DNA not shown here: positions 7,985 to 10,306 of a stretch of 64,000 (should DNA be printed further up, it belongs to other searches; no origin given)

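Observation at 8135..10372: Orphan operon: small HTH-like ORF plus an alpha/alpha-toroid::classical-AAA fusion protein that I cannot place in any described system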

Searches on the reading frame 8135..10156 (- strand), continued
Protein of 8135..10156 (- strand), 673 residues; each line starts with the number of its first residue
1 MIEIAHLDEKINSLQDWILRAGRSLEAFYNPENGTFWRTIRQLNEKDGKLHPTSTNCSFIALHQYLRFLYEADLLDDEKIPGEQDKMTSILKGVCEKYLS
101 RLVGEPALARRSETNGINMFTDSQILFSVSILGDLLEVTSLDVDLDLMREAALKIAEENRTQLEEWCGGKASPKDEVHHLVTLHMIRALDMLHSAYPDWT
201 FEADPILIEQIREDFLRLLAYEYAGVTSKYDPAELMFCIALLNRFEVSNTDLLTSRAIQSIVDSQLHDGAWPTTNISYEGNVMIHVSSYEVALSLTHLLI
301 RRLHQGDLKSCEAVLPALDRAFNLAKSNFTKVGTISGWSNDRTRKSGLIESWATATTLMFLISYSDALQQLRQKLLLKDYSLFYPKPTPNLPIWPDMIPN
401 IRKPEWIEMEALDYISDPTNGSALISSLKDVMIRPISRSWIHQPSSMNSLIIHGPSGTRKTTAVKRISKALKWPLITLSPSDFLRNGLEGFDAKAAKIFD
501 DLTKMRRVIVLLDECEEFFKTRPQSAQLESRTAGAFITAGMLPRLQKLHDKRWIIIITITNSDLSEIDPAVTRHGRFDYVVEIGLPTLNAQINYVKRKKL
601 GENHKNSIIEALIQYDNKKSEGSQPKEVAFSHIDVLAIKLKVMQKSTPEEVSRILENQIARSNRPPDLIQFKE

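Call 55: search_protein_families(library=pfam, alignment_id=A4, max_evalue=1)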
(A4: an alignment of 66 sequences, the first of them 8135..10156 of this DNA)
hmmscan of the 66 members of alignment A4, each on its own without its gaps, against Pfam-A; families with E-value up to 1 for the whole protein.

A. member 1, window:8135-10156:- (673 aa): 4 families
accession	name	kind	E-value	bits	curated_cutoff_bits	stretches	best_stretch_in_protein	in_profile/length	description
PF00004.35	AAA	-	6.5e-17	62.6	21.2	1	451-584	2-130/131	ATPase family associated with various cellular activities (AAA)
PF03215.21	Rad17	-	0.024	15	23.8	1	449-476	47-74/186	Rad17 P-loop domain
PF13671.12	AAA_33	-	0.049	14.4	27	1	451-566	3-84/143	AAA domain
PF07728.20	AAA_5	-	0.12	12.8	22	1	450-477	2-30/139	AAA domain (dynein-related subfamily)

B. families by the number of members that match (of 66 scanned): 84 families (the first 25 are shown)
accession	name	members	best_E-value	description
PF00004.35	AAA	65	3.4e-24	ATPase family associated with various cellular activities (AAA)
PF07728.20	AAA_5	57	1.7e-05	AAA domain (dynein-related subfamily)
PF13191.12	AAA_16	38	2.7e-06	AAA ATPase domain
PF05496.18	RuvB_N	32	4e-06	Holliday junction DNA helicase RuvB P-loop domain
PF13521.12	AAA_28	23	4.8e-05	AAA domain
PF20030.5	bpMoxR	22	0.013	MoxR domain in the MoxR-vWA-beta-propeller ternary systems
PF13401.12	AAA_22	20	0.00027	AAA domain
PF13671.12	AAA_33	18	0.00019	AAA domain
PF02367.23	TsaE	18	0.002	Threonylcarbamoyl adenosine biosynthesis protein TsaE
PF05729.18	NACHT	14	0.00031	NACHT domain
PF24883.2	NPHP3_N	11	0.00085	Nephrocystin 3, N-terminal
PF13207.12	AAA_17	11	0.0022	AAA domain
PF03215.21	Rad17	9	0.0014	Rad17 P-loop domain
PF00910.28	RNA_helicase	9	0.01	RNA helicase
PF13086.12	AAA_11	9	0.019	AAA domain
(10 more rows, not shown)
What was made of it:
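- On Classical AAA ATPase (Pfam PF00004): 65 of 66 diverse family members also match (call 55).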

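Call 56: find_related_loci(query=A1, collection=metagenome_contigs, flank=5000)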
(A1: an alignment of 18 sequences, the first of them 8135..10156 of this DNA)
Query A1 (673 aa) in metagenome_contigs; peptide patterns used: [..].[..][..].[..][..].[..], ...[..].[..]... (x = any residue, [..] = any of these).
333 stretches matched a pattern; 43 encode a relative of the query (tblastn E <= 1e-3); 43 distinct loci.
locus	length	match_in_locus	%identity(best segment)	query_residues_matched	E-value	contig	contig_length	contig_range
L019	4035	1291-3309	81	1-673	0e+0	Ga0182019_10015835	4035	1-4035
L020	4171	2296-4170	82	1-625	0e+0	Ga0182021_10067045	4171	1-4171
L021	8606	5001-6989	51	1-670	0e+0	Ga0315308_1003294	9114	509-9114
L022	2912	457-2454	47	1-669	0e+0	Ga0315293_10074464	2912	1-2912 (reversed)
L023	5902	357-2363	44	1-669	1e-174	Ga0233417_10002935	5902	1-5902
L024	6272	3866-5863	42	1-669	4e-173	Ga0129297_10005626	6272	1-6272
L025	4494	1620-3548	43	6-644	2e-165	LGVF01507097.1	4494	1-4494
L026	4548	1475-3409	45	6-645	2e-165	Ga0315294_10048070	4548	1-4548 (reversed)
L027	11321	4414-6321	44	2-641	2e-159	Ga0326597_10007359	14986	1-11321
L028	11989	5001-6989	40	5-670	2e-151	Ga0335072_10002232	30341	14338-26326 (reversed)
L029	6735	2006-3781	44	2-595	4e-151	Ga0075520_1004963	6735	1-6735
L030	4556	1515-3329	42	1-597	3e-154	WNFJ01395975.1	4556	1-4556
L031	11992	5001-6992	46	1-662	7e-173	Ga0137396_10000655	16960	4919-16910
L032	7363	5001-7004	40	2-669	2e-146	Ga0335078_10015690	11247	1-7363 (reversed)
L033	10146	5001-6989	39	3-613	1e-135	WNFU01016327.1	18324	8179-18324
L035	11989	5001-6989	38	8-669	8e-127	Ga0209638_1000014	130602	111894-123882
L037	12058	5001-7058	37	3-669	4e-119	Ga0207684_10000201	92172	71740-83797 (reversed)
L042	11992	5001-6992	33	10-670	5e-104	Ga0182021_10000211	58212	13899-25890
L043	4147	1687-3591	33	17-621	9e-100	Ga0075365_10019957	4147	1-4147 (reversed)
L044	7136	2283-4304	33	1-668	1e-94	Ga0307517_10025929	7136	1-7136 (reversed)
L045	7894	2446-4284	33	17-596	3e-94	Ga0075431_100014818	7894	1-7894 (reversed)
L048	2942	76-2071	39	1-670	4e-134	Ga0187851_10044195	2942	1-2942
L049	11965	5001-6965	30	6-596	6e-90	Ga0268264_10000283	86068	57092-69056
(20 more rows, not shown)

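Call 57: find_related_loci(query=A1, collection=viral_contigs, flank=5000)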
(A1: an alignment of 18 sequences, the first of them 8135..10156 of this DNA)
Query A1 (673 aa) in viral_contigs; peptide patterns used: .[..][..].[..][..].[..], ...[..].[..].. (x = any residue, [..] = any of these).
80 stretches matched a pattern, but none encodes a relative of the query by tblastn (E <= 1e-3).

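Call 60: search_protein_families(library=pfam, proteins=[L043:190-1425:+, L044:44-1726:+, L035:2367-4823:-, L042:2873-4465:-, L045:596-2617:-, L035:7071-8522:+, L037:1977-3140:-, L049:2067-3266:+, L045:4690-5934:-, L044:5108-6544:+], max_evalue=0.001)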
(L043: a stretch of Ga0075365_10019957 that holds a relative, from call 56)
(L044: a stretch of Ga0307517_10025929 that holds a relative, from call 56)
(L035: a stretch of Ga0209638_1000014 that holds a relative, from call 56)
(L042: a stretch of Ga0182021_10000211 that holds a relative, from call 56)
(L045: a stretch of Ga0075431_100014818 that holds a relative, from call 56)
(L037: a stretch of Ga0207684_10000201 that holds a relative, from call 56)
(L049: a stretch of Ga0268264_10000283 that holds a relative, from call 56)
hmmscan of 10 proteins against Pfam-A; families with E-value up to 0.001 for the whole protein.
L043:190-1425:+ (411 aa): 3 families
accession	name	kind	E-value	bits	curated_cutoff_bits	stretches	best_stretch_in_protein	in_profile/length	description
PF02720.22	DUF222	-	2.1e-17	63.9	24.4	2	48-235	3-183/306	Domain of unknown function (DUF222)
PF13391.12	HNH_2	-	2.2e-05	24.6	21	1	348-389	1-57/66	HNH endonuclease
PF01844.29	HNH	-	4.7e-05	23.9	21.4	1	351-391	2-45/47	HNH endonuclease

L044:44-1726:+ (560 aa): 9 families
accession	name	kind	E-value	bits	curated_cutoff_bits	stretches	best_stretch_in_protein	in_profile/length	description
PF25173.1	Beta-prop_WDR3_1st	-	4e-10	40.1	154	1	415-537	4-125/184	WDR3 first beta-propeller domain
PF25174.1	Beta-prop_THOC3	-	3.9e-08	33.1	305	1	364-531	99-260/272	THOC3 beta-propeller domain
PF24807.1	WD40_CDC20-Fz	-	3.5e-07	30.3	200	1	392-532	45-184/292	CDC20/Fizzy WD40 domain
PF25172.1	Beta-prop_WDR3_2nd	-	1.2e-05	25.1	140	0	491-544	5-57/293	WDR3 second beta-propeller domain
PF25171.1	Beta-prop_WDR36-Utp21_1st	-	1.3e-05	25.2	80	0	302-471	65-222/266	WDR36/Utp21 first beta-propeller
PF23393.2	Beta-prop_WDR90_POC16_2nd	-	7.1e-05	22.6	60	0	142-229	6-94/291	WDR90/POC16, second beta-propeller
PF24814.1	WD40_Prp19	-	9.6e-05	22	320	0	414-522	150-256/281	Prp19 WD40 domain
PF23769.1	Beta-prop_WDR75_2nd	-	0.00061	19.1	27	0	449-487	164-202/323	WD repeat-containing protein 75 second beta-propeller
PF24817.1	WD40_WDHD1_1st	-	0.00082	19.1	109.9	0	363-522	96-260/291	WDHD1 first WD40 domain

L035:2367-4823:- (818 aa): 8 families
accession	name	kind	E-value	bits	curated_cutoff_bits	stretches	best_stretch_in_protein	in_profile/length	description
PF13328.12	HD_4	-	1.6e-51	174.5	27.2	1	133-283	1-156/156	HD domain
PF04607.23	RelA_SpoT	-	4.4e-41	140.2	27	1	342-451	1-111/113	Region found in RelA / SpoT proteins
PF02824.27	TGS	-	6e-25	87.5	22.2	1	494-553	1-60/60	TGS domain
PF13291.12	ACT_4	-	2.4e-22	79.9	27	1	738-815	2-80/80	ACT domain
PF01842.31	ACT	-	1.3e-10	41.3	27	1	744-808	2-65/66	ACT domain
PF01966.28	HD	-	4.2e-09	37.1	22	1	152-251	1-116/116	HD domain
PF19296.4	RelA_AH_RIS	-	2e-08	35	23.8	1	566-650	2-82/185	RelA/SpoT, AH and RIS domains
PF22629.2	ACT_AHAS_ss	-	1.6e-06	28.6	27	1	749-811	5-66/67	AHAS small subunit-like ACT domain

L042:2873-4465:- (530 aa): 1 family
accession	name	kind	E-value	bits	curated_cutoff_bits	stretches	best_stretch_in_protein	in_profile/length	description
PF01555.25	N6_N4_Mtase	-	1.8e-14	54.7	26.7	2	109-161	162-214/221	DNA methylase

L045:596-2617:- (673 aa): 0 families

L035:7071-8522:+ (483 aa): 1 family
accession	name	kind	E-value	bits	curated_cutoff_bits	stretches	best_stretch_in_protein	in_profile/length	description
PF04326.19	SLFN_AlbA_2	-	1.6e-14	54.8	25.3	1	74-190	1-105/118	Schlafen, AlbA_2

L037:1977-3140:- (387 aa): 1 family
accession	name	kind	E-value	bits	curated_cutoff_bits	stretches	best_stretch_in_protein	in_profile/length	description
PF01048.26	PNP_UDP_1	-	7.6e-07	29.2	25.1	1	128-339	32-198/233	Phosphorylase superfamily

L049:2067-3266:+ (399 aa): 0 families

L045:4690-5934:- (414 aa): 1 family
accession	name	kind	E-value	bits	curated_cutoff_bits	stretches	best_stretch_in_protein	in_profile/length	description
PF13406.11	SLT_2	-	1e-06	28.6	24.3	1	198-244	152-199/292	Transglycosylase SLT domain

L044:5108-6544:+ (478 aa): 2 families
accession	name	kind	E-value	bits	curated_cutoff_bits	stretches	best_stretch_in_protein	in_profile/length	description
PF00589.27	Phage_integrase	-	1.3e-10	41.8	27.1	1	365-406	128-168/172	Phage integrase family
PF22022.2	Phage_int_M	-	1.6e-05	25.5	27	1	88-170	14-94/96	Phage integrase central domain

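Call 70: search_protein_families(library=pfam, proteins=[L021:17-544:+, L021:873-1313:+, L021:1344-2027:-, L021:2092-3594:+, L021:3678-4994:+, L021:7007-7618:+, L004:9989-10618:+], max_evalue=0.01)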
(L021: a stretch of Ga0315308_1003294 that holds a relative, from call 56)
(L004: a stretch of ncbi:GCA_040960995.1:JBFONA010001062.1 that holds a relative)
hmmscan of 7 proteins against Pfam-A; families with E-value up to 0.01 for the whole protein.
L021:17-544:+ (175 aa): 1 family
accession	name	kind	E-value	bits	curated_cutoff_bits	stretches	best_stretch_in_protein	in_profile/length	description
PF01885.22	PTS_2-RNA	-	2.4e-34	119.3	26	1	6-168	3-176/177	RNA 2'-phosphotransferase, Tpt1 / KptA family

L021:873-1313:+ (146 aa): 2 families
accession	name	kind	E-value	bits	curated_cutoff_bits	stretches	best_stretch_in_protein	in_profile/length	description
PF22665.2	DUF6293_C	-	0.0012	19.7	27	1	12-103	9-98/101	DUF6293 C-terminal winged helix domain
PF14277.12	DUF4364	-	0.0057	16.9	26.9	1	69-123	36-89/162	Domain of unknown function (DUF4364)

L021:1344-2027:- (227 aa): 0 families

L021:2092-3594:+ (500 aa): 2 families
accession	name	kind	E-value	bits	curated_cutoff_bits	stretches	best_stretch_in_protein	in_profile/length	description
PF19276.4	HD_assoc_2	-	6.5e-14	52.3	23.1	1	264-469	12-190/222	HD associated region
PF01966.28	HD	-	6.4e-13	49.4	22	1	54-182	1-115/116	HD domain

L021:3678-4994:+ (438 aa): 8 families
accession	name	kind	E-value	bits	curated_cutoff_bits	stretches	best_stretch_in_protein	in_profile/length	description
PF12680.13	SnoaL_2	-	3.1e-10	41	27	1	325-417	2-94/102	SnoaL-like domain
PF13649.12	Methyltransf_25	-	5.8e-08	33.8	27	1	143-253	1-97/97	Methyltransferase domain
PF13489.12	Methyltransf_23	-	7.9e-07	29.4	27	1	118-264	1-123/164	Methyltransferase domain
PF13847.12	Methyltransf_31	-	1e-06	28.9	27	1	142-260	6-112/145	Methyltransferase domain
PF08241.18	Methyltransf_11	-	2.4e-06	28.5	21.2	1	144-257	1-95/95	Methyltransferase domain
PF08242.18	Methyltransf_12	-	6.8e-06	27.2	30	1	144-255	1-98/98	Methyltransferase domain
PF07366.18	SnoaL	-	0.0021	18.3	28.4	1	325-398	5-77/126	SnoaL-like polyketide cyclase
PF13577.12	SnoaL_4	-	0.0087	16.5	24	0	317-374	6-63/126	SnoaL-like domain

L021:7007-7618:+ (203 aa): 3 families
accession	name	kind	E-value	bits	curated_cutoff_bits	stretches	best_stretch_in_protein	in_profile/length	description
PF02223.23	Thymidylate_kin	-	3.9e-33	115.1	27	1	10-193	1-183/185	Thymidylate kinase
PF13521.12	AAA_28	-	5e-05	24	27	1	16-168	10-156/164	AAA domain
PF01712.25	dNK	-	0.0065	16.7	27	0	8-186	1-182/203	Deoxynucleoside kinase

L004:9989-10618:+ (209 aa): 1 family
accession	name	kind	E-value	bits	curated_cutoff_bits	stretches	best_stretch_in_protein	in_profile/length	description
PF02223.23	Thymidylate_kin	-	1.7e-32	113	27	1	11-194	1-184/185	Thymidylate kinase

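Call 73: search_protein_families(library=pfam, proteins=[L028:7007-7669:-, L029:3992-4618:-, L033:2888-3592:-, L032:7020-7361:-, L031:2386-3666:+, L028:1987-3660:-, L027:6330-7034:+, L025:3696-4253:+, L048:1969-2703:+, L027:9623-10849:-], max_evalue=0.001)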
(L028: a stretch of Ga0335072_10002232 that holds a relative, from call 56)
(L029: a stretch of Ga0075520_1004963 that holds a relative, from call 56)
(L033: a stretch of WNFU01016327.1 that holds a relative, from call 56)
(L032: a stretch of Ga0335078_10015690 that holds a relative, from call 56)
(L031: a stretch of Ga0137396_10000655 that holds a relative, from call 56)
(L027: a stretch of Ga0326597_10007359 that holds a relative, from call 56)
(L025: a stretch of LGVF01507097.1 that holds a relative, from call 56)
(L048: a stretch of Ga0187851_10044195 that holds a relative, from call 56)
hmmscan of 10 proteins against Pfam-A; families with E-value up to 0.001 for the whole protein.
L028:7007-7669:- (221 aa): 3 families
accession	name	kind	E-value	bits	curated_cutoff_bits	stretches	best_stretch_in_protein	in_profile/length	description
PF13207.12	AAA_17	-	5e-06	27.3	27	1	48-160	6-122/136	AAA domain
PF13238.12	AAA_18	-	1.6e-05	25.8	29.4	1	40-162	1-112/128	AAA domain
PF02224.24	Cytidylate_kin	-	0.00062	20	26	0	40-77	1-38/211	Cytidylate kinase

L029:3992-4618:- (209 aa): 1 family
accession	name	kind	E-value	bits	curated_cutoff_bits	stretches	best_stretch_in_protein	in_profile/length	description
PF13238.12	AAA_18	-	1.5e-11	45.3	29.4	1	35-168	1-123/128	AAA domain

L033:2888-3592:- (235 aa): 1 family
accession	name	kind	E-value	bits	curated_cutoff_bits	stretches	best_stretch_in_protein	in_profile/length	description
PF13207.12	AAA_17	-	5e-06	27.3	27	1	55-177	2-129/136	AAA domain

L032:7020-7361:- (114 aa): 0 families

L031:2386-3666:+ (427 aa): 2 families
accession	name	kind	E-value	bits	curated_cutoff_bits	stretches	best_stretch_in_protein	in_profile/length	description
PF19276.4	HD_assoc_2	-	2.4e-26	93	23.1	1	181-407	5-215/222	HD associated region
PF01966.28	HD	-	2.1e-13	51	22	1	51-164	1-113/116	HD domain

L028:1987-3660:- (558 aa): 2 families
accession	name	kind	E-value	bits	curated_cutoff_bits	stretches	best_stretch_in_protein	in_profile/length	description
PF19276.4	HD_assoc_2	-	9.1e-10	38.8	23.1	1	274-434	30-173/222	HD associated region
PF01966.28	HD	-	2.1e-09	38.1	22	1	83-150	1-58/116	HD domain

L027:6330-7034:+ (235 aa): 2 families
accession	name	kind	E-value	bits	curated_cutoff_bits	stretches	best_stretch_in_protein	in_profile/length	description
PF02223.23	Thymidylate_kin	-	2.8e-32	112.3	27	1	41-225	1-184/185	Thymidylate kinase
PF13521.12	AAA_28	-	3.9e-07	30.9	27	1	39-197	2-154/164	AAA domain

L025:3696-4253:+ (186 aa): 1 family
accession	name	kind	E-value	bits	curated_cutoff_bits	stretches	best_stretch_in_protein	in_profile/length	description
PF02223.23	Thymidylate_kin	-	1e-17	64.9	27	1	2-174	14-185/185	Thymidylate kinase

L048:1969-2703:+ (245 aa): 2 families
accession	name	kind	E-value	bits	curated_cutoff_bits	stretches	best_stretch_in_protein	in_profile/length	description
PF02223.23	Thymidylate_kin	-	1.2e-31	110.3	27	1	46-227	1-181/185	Thymidylate kinase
PF13521.12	AAA_28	-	0.00077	20.1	27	0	44-191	2-140/164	AAA domain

L027:9623-10849:- (409 aa): 1 family
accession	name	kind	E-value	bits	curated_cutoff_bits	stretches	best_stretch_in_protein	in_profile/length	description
PF01555.25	N6_N4_Mtase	-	2.3e-22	80.5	26.7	2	4-94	136-213/221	DNA methylase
